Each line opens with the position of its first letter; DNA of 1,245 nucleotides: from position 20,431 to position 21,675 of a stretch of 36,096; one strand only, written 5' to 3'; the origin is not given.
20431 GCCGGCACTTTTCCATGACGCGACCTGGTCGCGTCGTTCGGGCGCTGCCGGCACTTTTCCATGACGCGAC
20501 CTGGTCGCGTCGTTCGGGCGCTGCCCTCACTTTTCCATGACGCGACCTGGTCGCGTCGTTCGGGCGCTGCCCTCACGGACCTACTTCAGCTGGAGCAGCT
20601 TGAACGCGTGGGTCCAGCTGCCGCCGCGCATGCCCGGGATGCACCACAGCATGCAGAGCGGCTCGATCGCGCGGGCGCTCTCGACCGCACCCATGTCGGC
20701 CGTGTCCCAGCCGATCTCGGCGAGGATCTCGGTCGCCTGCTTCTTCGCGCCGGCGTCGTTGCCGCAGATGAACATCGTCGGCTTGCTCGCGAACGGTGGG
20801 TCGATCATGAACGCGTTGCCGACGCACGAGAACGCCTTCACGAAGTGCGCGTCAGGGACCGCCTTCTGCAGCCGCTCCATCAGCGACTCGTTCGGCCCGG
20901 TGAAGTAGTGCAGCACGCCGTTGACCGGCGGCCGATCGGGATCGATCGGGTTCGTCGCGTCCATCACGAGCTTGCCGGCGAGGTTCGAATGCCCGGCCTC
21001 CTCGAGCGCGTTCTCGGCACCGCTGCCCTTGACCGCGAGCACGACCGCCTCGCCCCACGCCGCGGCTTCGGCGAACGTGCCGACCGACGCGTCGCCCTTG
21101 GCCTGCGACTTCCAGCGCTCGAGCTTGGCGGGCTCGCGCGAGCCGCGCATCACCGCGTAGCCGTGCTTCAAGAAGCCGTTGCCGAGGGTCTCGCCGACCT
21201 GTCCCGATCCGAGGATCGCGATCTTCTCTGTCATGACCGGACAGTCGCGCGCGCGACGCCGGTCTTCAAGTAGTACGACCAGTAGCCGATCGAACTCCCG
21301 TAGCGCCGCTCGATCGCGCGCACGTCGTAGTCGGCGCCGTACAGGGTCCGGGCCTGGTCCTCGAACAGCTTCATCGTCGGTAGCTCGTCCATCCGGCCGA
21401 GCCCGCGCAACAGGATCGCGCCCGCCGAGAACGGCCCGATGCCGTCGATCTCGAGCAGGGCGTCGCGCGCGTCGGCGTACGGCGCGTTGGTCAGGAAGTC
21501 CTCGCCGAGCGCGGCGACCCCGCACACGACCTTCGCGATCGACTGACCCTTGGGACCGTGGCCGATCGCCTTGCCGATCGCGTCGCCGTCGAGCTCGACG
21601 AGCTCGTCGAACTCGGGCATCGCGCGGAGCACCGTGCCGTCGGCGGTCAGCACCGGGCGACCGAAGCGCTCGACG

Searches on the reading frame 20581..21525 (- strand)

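Call 30: search_protein_families(library=pfam, proteins=[window:20581-21525:-], max_evalue=0.01)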
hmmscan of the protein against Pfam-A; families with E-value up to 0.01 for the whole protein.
window:20581-21525:- (314 aa): 2 families
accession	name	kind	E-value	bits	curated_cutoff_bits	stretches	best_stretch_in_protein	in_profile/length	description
PF03807.23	F420_oxidored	-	6.2e-17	62.4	21.6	1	101-193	1-94/94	NADP oxidoreductase coenzyme F420-dependent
PF03446.21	NAD_binding_2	-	0.00018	22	21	1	101-192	1-94/161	NAD binding domain of 6-phosphogluconate dehydrogenase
